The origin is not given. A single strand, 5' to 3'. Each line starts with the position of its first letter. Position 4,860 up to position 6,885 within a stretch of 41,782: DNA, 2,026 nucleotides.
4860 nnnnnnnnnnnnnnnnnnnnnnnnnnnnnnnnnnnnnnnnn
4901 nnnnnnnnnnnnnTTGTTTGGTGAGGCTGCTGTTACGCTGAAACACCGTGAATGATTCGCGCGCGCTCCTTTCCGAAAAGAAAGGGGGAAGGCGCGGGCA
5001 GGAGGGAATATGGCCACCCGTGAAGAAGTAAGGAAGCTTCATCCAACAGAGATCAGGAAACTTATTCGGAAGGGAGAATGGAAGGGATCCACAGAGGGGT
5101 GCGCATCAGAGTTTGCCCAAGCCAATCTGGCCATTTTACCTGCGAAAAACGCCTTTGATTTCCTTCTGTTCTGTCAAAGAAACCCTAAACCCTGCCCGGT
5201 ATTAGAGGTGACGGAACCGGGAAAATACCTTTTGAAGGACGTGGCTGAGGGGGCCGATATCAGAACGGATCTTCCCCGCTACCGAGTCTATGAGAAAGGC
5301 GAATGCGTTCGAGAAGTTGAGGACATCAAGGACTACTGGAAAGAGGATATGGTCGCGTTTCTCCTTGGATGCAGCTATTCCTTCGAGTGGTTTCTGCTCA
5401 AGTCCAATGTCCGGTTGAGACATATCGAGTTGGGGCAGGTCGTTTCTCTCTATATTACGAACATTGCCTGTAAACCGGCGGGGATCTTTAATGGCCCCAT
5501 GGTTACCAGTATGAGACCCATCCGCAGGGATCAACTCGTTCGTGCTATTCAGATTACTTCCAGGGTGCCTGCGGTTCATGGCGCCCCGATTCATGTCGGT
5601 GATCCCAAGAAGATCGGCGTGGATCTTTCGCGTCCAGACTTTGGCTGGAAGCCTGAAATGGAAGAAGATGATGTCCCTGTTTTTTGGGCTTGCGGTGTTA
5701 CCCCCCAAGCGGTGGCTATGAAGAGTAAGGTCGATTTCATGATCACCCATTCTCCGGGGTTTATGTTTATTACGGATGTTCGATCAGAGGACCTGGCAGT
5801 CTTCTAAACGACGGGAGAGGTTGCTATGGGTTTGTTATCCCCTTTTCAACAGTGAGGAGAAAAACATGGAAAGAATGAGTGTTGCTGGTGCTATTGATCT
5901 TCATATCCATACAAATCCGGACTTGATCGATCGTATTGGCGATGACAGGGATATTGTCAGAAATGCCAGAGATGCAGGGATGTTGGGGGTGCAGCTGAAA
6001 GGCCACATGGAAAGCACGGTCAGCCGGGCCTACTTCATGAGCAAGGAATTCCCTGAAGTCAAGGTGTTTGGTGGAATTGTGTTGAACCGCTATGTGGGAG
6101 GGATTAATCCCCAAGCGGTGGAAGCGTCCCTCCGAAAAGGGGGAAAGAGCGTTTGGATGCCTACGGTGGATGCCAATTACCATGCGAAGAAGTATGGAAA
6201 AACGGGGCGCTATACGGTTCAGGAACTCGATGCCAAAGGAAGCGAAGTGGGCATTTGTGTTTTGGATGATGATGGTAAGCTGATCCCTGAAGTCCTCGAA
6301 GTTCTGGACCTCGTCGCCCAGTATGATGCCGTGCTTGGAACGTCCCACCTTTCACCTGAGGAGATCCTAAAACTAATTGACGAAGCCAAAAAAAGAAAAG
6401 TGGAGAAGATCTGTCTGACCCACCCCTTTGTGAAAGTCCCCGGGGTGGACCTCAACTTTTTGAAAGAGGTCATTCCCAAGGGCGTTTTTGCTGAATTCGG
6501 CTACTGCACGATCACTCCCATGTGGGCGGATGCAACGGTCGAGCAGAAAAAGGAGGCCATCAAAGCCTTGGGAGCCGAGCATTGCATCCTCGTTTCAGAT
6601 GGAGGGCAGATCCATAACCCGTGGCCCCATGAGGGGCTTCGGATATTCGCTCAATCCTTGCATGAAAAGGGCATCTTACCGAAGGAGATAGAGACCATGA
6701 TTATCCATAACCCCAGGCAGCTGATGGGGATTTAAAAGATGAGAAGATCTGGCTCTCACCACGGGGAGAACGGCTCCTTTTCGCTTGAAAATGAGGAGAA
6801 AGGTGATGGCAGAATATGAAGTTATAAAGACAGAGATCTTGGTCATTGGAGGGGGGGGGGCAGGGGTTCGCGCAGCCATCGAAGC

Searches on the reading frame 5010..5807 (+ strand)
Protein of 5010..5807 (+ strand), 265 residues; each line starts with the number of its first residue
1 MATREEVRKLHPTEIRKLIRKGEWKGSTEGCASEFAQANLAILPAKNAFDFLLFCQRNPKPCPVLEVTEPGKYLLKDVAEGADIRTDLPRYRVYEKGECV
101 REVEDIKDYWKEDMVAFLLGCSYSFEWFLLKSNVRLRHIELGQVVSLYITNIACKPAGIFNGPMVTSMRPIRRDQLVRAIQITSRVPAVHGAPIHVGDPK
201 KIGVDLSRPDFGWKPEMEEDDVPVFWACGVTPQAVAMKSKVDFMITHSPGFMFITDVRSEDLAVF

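Call 3: search_protein_families(library=pfam, proteins=[window:5010-5807:+], max_evalue=0.01)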
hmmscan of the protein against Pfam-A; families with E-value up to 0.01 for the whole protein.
window:5010-5807:+ (265 aa): 1 family
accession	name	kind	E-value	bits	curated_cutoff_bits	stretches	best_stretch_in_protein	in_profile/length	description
PF07286.17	D-Glu_cyclase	-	8.7e-60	201.2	25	1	115-256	1-143/143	D-glutamate cyclase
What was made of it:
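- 5010..5807 (+): D-glutamate-cyclase family / UPF0317 (YcsI-like) putative hydro-lyase. PF07286, E=9e-60 (call 3).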

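Call 4: search_protein_families(library=ncbifam, proteins=[window:5010-5807:+], max_evalue=0.01)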
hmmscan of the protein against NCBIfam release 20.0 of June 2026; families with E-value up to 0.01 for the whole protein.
window:5010-5807:+ (265 aa): 1 family
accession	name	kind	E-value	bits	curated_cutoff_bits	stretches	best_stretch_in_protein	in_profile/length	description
NF003969.0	PRK05463.1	equivalog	8.2e-120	398.6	324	1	4-264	4-265/266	putative hydro-lyase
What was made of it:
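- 5010..5807 (+): NF003969 at 399 bits, above its cut-off (call 4).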

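Call 36: search_solved_structures(query=window:5010-5807:+, max_evalue=0.01)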
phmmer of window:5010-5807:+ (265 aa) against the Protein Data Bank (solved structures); distinct sequences matched with E-value up to 0.01: 2.
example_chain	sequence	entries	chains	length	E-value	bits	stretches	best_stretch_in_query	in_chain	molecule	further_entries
3db9_A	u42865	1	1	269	3.9e-78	265.3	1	26-258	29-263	UPF0317 protein Atu3911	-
2pif_A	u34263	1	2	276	5.9e-78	264.7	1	27-259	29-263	UPF0317 protein PSPTO_5379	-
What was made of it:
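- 5010..5807 (+): PDB 3db9 and 2pif, E=4e-78 (call 36).
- D-Glu cyclase/UPF0317 (calls 3, 36);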

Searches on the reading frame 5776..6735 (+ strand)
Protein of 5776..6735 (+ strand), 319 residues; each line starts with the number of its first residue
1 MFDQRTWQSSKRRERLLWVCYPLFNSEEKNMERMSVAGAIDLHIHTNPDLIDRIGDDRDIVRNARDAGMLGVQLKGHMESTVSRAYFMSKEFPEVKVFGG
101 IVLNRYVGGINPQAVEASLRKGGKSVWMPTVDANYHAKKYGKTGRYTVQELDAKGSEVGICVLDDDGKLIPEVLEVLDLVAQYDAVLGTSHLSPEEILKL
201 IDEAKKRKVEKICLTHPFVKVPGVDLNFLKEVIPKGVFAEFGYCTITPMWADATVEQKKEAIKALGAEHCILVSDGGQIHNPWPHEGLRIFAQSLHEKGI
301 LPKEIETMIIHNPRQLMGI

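Call 3: search_protein_families(library=pfam, proteins=[window:5776-6735:+], max_evalue=0.01)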
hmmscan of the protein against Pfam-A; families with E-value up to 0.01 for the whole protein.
window:5776-6735:+ (319 aa): 1 family
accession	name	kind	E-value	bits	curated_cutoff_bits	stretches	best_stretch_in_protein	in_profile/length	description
PF19799.5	DUF6282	-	3.4e-67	226.4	26.8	1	38-240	1-196/196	Family of unknown function (DUF6282)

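Call 4: search_protein_families(library=ncbifam, proteins=[window:5776-6735:+], max_evalue=0.01)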
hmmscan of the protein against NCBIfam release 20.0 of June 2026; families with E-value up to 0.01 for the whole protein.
window:5776-6735:+ (319 aa): 0 families

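Call 35: search_solved_structures(query=window:5875-6735:+, max_evalue=1)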
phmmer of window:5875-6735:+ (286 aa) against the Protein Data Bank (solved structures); distinct sequences matched with E-value up to 1: 2.
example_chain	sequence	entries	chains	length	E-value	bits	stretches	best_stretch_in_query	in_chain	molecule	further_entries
6l25_A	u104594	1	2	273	0.49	13.1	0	7-59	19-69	Deoxyribonuclease YcfH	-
2gzx_A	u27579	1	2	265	0.56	12.9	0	7-60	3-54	putative TatD related DNase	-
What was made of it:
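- Tried and rejected: DUF6282 has no significant solved homolog by sequence; the best are TatD-like hits at E of about 0.5 (call 35).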

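Call 63: search_protein_families(library=pfam, proteins=[window:5875-6735:+], max_evalue=10)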
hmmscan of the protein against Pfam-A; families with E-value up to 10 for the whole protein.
window:5875-6735:+ (286 aa): 4 families
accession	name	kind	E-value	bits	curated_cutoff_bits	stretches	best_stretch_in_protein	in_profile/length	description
PF19799.5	DUF6282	-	2.5e-67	226.8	26.8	1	5-207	1-196/196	Family of unknown function (DUF6282)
PF04055.27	Radical_SAM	-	0.039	14.6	29.5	1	158-182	27-52/166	Radical SAM superfamily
PF18362.6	THB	-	0.11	12.5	25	1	163-185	1-23/34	Tri-helix bundle domain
PF01026.27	TatD_DNase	-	0.21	11.4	27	1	7-62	1-55/253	TatD related DNase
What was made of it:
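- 5875..6735 (+): DUF6282 protein with an HxH motif, probably an amidohydrolase-superfamily hydrolase. PF19799, E=2.5e-67 (calls 3, 63).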

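Call 81: find_homologous_proteins(query=window:5875-6735:+, max_evalue=0.00001)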
Query window:5875-6735:+ (286 aa): 1082 proteins with E <= 0.00001 among 2386 candidates; the best 120 are listed.
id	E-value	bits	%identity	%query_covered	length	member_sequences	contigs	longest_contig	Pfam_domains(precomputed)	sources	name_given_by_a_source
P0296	1.6e-173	594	90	100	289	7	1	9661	PF19799.6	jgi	jgi:hypothetical protein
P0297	9.7e-154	529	78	100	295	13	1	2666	PF19799.6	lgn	-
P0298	4.7e-153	527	77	100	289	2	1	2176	PF19799.6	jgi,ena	-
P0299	9.9e-153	526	76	100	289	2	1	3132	PF19799.6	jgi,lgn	jgi:hypothetical protein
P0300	3.8e-152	524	78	100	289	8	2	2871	PF19799.6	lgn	-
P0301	5.6e-152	523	78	100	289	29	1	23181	PF19799.6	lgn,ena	-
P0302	3.3e-151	521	78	100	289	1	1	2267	PF19799.6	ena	-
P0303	4.7e-151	520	76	100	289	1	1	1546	PF19799.6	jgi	jgi:hypothetical protein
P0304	6.7e-151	520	76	100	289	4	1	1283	PF19799.6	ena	-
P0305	8.4e-151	519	78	100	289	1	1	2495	PF19799.6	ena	-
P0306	1.3e-150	519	76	100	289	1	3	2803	PF19799.6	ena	-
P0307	8.5e-150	516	75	100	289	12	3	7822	PF19799.6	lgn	-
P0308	1.1e-149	516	77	100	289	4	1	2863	PF19799.6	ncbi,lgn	-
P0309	7.6e-148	510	78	100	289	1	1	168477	PF19799.6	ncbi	ncbi:MAG: DUF6282 family protein [Thermodesulfobacteriota bacterium]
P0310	3.6e-146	504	73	100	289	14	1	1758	PF19799.6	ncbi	-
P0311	8.8e-146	503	75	100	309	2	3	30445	PF19799.6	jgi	jgi:hypothetical protein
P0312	8.4e-140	483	77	94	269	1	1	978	PF19799.6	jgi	jgi:hypothetical protein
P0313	5.8e-134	464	69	100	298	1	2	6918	PF19799.6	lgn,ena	-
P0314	1.3e-127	443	73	88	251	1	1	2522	PF19799.6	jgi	jgi:hypothetical protein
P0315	1.8e-124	433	79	81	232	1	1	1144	PF19799.6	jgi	jgi:hypothetical protein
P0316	4.4e-122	425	75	81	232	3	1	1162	PF19799.6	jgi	jgi:hypothetical protein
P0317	3.9e-109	383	60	100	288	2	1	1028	PF19799.6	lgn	-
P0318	5.2e-108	379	60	100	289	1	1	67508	PF19799.6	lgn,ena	-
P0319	9.1e-106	372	60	100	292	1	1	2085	PF19799.6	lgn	-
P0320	2.9e-105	370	57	100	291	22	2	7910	PF19799.6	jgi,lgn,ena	-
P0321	3.3e-105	370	58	100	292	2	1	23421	PF19799.6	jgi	jgi:hypothetical protein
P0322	6.7e-104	365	57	99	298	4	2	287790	PF19799.6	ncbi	-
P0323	7.6e-104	365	58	100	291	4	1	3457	PF19799.6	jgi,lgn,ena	-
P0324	1.2e-103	365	59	100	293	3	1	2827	PF19799.6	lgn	-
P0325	1.5e-103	364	59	100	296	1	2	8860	PF19799.6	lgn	-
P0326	5.4e-103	362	58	98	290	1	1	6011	PF19799.6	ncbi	-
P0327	1.0e-102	362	57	99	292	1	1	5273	PF19799.6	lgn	-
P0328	1.1e-102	361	57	99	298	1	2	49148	PF19799.6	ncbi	-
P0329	2.1e-102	361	56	100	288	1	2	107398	PF19799.6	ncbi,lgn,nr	ncbi:MAG: phosphotriesterase-related protein [Chloroflexi bacterium]|nr:phosphotriesterase-related p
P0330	2.3e-102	360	59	100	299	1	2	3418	PF19799.6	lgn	-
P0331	6.7e-102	359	57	100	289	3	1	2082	PF19799.6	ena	-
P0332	8.4e-102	359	58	99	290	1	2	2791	PF19799.6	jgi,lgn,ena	-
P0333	1.0e-100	355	57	100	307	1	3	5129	PF19799.6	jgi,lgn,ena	-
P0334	1.2e-100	355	58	100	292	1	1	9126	PF19799.6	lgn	-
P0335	1.5e-100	354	56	100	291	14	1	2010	PF19799.6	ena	-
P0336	2.1e-100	354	57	100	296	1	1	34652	PF19799.6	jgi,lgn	-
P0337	9.5e-100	352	56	100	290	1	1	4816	PF19799.6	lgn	-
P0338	1.1e-99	352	57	100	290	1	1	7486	PF19799.6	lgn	-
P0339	1.8e-99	351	57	100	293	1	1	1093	PF19799.6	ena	-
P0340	2.1e-99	351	58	98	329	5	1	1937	PF19799.6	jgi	jgi:hypothetical protein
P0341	2.2e-99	351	56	100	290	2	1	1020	PF19799.6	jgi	jgi:hypothetical protein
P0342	2.2e-99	351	56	99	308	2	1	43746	PF19799.6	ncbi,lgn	-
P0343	2.3e-99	351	57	100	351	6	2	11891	PF19799.6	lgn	-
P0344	2.7e-99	350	57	100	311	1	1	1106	PF19799.6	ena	-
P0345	3.9e-99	350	59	99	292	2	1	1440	PF19799.6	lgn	-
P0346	4.5e-99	350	55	99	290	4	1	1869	PF19799.6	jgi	jgi:hypothetical protein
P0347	4.8e-99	350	56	100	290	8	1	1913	PF19799.6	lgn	-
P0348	5.9e-99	349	57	100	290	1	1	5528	PF19799.6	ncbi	-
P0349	1.3e-98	348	55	99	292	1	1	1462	PF19799.6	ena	-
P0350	1.3e-98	348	56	99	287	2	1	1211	PF19799.6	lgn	-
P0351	1.4e-98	348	56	100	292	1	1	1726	PF19799.6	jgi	jgi:hypothetical protein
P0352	1.7e-98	348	55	100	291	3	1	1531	PF19799.6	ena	-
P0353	1.8e-98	348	55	100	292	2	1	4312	PF19799.6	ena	-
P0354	2.6e-98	347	57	100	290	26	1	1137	PF19799.6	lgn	-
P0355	2.8e-98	347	57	99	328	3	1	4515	PF19799.6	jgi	jgi:hypothetical protein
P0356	2.8e-98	347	57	100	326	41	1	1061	PF19799.6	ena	-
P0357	3.2e-98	347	57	99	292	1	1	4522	PF19799.6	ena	-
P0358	5.1e-98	346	56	100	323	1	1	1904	PF19799.6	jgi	jgi:hypothetical protein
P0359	5.8e-98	346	56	99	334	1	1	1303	PF19799.6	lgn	-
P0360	6.1e-98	346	55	100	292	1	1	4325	PF19799.6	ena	-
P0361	1.3e-97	345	57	100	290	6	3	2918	PF19799.6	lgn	-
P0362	1.3e-97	345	54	99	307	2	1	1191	PF19799.6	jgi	-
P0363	1.4e-97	345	56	99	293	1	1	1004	PF19799.6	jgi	jgi:hypothetical protein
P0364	1.6e-97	345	56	100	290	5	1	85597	PF19799.6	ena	-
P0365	1.7e-97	344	56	100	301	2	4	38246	PF19799.6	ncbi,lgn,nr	ncbi:MAG: hypothetical protein HYV08_08595 [Deltaproteobacteria bacterium]|nr:hypothetical protein [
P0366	1.9e-97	344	55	100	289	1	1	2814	PF19799.6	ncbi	-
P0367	2.9e-97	344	58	99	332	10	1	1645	PF19799.6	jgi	jgi:hypothetical protein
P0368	3.2e-97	344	55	100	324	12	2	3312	PF19799.6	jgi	jgi:hypothetical protein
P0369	3.6e-97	343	55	100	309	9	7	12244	PF19799.6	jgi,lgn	jgi:hypothetical protein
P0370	3.8e-97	343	56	100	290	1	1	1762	PF19799.6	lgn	-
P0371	5.6e-97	343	58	99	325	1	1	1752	PF19799.6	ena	-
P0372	6.1e-97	343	57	99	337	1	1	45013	PF19799.6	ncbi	ncbi:MAG: DUF6282 family protein [Acidimicrobiales bacterium]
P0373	7.2e-97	342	56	100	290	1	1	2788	PF19799.6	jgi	jgi:hypothetical protein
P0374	7.3e-97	342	56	100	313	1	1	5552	PF19799.6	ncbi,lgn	-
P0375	7.5e-97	342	56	100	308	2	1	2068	PF19799.6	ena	-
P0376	9.7e-97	342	56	100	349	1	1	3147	PF19799.6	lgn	-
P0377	9.9e-97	342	56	100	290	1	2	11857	PF19799.6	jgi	jgi:hypothetical protein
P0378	1.0e-96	342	55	100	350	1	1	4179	PF19799.6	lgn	-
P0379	1.1e-96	342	55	100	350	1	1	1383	PF19799.6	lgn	-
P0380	1.1e-96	342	55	100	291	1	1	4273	PF19799.6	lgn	-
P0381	1.2e-96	342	54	100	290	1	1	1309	PF19799.6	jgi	jgi:hypothetical protein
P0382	1.2e-96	342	55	100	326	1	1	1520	PF19799.6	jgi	-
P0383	1.4e-96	341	55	100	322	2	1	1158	PF19799.6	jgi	jgi:Family of unknown function (DUF6282)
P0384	1.7e-96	341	55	99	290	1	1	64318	PF19799.6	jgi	jgi:hypothetical protein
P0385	1.9e-96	341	56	100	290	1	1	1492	PF19799.6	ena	-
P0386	1.9e-96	341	56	100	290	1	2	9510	PF19799.6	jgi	jgi:Family of unknown function (DUF6282)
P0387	2.1e-96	341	56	100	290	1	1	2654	PF19799.6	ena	-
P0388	2.8e-96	340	56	99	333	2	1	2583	PF19799.6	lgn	-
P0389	2.8e-96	340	56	99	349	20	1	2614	PF19799.6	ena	-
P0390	4.2e-96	340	56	99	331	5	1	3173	PF19799.6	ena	-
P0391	4.5e-96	340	56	100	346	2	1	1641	PF19799.6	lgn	-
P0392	4.9e-96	340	56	100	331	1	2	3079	PF19799.6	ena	-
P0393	5.4e-96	340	54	100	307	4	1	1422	PF19799.6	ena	-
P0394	5.5e-96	340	56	100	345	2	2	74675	PF19799.6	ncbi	ncbi:MAG: DUF6282 family protein [Candidatus Dormibacteria bacterium]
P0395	5.7e-96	339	57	99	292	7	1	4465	PF19799.6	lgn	-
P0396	5.7e-96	339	56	99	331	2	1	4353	PF19799.6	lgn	-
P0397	5.9e-96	339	53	100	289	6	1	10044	PF19799.6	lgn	-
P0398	6.0e-96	339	56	98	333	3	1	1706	PF19799.6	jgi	jgi:hypothetical protein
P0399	6.4e-96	339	55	99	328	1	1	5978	PF19799.6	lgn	-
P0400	6.6e-96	339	54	100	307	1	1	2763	PF19799.6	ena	-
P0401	6.8e-96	339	56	99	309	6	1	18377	PF19799.6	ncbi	-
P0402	7.1e-96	339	56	100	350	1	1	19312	PF19799.6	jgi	jgi:Family of unknown function (DUF6282)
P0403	8.9e-96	339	54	100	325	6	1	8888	PF19799.6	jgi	jgi:uncharacterized protein DUF6282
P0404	9.2e-96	339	56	99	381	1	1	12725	PF19799.6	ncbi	ncbi:MAG: DUF6282 family protein [Streptosporangiaceae bacterium]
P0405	1.0e-95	339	56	99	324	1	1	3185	PF19799.6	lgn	-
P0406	1.1e-95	339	57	98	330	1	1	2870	PF19799.6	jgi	jgi:Family of unknown function (DUF6282)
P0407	1.1e-95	339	56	100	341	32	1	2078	PF19799.6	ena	-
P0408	1.2e-95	338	56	100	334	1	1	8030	PF19799.6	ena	-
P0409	1.2e-95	338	55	100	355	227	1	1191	PF19799.6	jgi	jgi:hypothetical protein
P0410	1.3e-95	338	56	99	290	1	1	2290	PF19799.6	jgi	jgi:hypothetical protein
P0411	1.5e-95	338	56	98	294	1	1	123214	PF19799.6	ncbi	ncbi:DUF6282 family protein [Moorellaceae bacterium AZ2]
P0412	1.6e-95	338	56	99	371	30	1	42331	PF19799.6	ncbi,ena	-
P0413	1.7e-95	338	55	100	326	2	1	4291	PF19799.6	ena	-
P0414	1.8e-95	338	56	100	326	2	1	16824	PF19799.6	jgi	-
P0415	1.8e-95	338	55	100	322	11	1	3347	PF19799.6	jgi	jgi:Family of unknown function (DUF6282)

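Call 82: find_encoding_contigs(protein=P0411, flank=8000, max_places=1)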
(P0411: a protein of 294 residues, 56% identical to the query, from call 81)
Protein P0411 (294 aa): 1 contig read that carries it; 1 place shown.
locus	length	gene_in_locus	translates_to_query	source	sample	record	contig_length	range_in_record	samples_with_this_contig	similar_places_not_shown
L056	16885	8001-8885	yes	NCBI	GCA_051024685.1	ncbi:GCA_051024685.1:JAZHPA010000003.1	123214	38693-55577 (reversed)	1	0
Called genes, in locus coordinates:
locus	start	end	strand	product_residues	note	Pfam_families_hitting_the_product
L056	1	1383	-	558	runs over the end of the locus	PF05378:Hydant_A_N, PF01968:Hydantoinase_A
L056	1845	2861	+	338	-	PF00180:Iso_dh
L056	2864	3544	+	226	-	PF00149:Metallophos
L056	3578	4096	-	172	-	PF09918:DUF2148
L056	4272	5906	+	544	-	PF07905:PucR, PF17853:GGDEF_2, PF13556:HTH_30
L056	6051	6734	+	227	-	PF01177:Asp_Glu_race, PF17645:Amdase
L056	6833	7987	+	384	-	PF01180:DHO_dh, PF01070:FMN_dh (faint), PF01207:Dus, PF12838:Fer4_7 (faint), PF12797:Fer4_2 (faint), PF13187:Fer4_9 (weak), PF14697:Fer4_21, PF00037:Fer4 (weak), +1 more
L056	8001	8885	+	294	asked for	PF19799:DUF6282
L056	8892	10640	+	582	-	PF00111:Fer2, PF01799:Fer2_2, PF01315:Ald_Xan_dh_C, PF02738:MoCoBD_1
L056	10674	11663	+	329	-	PF20256:MoCoBD_2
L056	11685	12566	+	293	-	PF00941:FAD_binding_5, PF03450:CO_deh_flav_C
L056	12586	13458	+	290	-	PF02653:BPD_transp_2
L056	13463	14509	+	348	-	PF02653:BPD_transp_2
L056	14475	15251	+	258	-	PF13476:AAA_23 (weak), PF00005:ABC_tran, PF13304:AAA_21 (faint), PF12399:BCA_ABC_TP_C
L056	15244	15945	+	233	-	PF00005:ABC_tran, PF13304:AAA_21 (faint), PF13401:AAA_22 (weak)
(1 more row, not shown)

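Call 83: find_encoding_contigs(protein=P0329, flank=8000, max_places=1)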
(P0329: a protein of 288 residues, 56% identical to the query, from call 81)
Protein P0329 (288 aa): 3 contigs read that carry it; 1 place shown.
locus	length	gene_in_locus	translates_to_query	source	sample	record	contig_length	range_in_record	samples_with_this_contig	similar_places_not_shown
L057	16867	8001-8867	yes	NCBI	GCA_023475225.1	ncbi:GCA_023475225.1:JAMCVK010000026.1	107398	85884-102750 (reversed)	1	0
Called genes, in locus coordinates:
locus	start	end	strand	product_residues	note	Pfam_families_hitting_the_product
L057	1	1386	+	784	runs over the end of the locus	PF01315:Ald_Xan_dh_C, PF02738:MoCoBD_1, PF20256:MoCoBD_2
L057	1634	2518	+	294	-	PF00941:FAD_binding_5, PF03450:CO_deh_flav_C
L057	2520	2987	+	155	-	PF00111:Fer2, PF13085:Fer2_3 (weak), PF01799:Fer2_2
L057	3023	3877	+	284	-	PF00941:FAD_binding_5, PF03450:CO_deh_flav_C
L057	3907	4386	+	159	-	PF00111:Fer2, PF01799:Fer2_2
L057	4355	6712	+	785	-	PF01315:Ald_Xan_dh_C, PF02738:MoCoBD_1, PF20256:MoCoBD_2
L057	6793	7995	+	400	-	PF01180:DHO_dh, PF01207:Dus (weak), PF12797:Fer4_2 (faint), PF12837:Fer4_6 (faint), PF13237:Fer4_10, PF14697:Fer4_21, PF12838:Fer4_7 (weak), PF00037:Fer4 (weak)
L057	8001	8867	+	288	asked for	PF19799:DUF6282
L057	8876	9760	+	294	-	PF00941:FAD_binding_5, PF03450:CO_deh_flav_C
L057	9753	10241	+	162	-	PF00111:Fer2, PF01799:Fer2_2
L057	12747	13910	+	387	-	PF01321:Creatinase_N, PF00557:Peptidase_M24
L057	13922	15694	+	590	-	PF00890:FAD_binding_2, PF07992:Pyr_redox_2 (faint), PF02910:Succ_DH_flav_C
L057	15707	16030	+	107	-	PF13085:Fer2_3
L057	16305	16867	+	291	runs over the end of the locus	PF02653:BPD_transp_2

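Call 84: find_encoding_contigs(protein=P0322, flank=8000, max_places=1)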
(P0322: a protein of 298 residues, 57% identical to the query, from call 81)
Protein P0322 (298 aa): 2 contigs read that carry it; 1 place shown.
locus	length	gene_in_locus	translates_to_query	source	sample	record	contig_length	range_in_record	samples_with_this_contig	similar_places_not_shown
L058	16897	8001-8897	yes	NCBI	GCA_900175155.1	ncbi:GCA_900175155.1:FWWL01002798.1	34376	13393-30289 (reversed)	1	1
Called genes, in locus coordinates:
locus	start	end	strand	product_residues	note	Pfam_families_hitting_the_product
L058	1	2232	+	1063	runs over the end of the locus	PF13185:GAF_2, PF01590:GAF, PF13492:GAF_3, PF01590:GAF, PF13185:GAF_2, PF13492:GAF_3, PF00512:HisKA, PF02518:HATPase_c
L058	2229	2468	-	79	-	PF09383:NIL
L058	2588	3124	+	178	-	PF07638:Sigma70_ECF (weak), PF04542:Sigma70_r2, PF08281:Sigma70_r4_2, PF04545:Sigma70_r4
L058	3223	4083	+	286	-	-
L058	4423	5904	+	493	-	PF18914:DUF5666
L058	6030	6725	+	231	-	PF03741:TerC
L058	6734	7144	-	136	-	PF04134:DCC1-like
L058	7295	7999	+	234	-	PF01177:Asp_Glu_race (weak), PF17645:Amdase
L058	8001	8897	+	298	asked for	PF19799:DUF6282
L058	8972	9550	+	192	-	-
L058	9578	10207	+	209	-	PF00571:CBS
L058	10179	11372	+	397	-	PF00850:Hist_deacetyl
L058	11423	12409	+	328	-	PF12169:DNA_pol3_gamma3, PF21694:DNA_pol3_delta_C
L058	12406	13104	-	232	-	-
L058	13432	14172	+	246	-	PF01325:Fe_dep_repress, PF08279:HTH_11 (weak), PF12802:MarR_2 (weak), PF13545:HTH_Crp_2 (weak), PF02742:Fe_dep_repr_C, PF04023:FeoA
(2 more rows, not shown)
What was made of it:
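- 5875..6735 (+): Its homologs elsewhere sit with XDH-family enzymes and reductases (calls 82-84).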
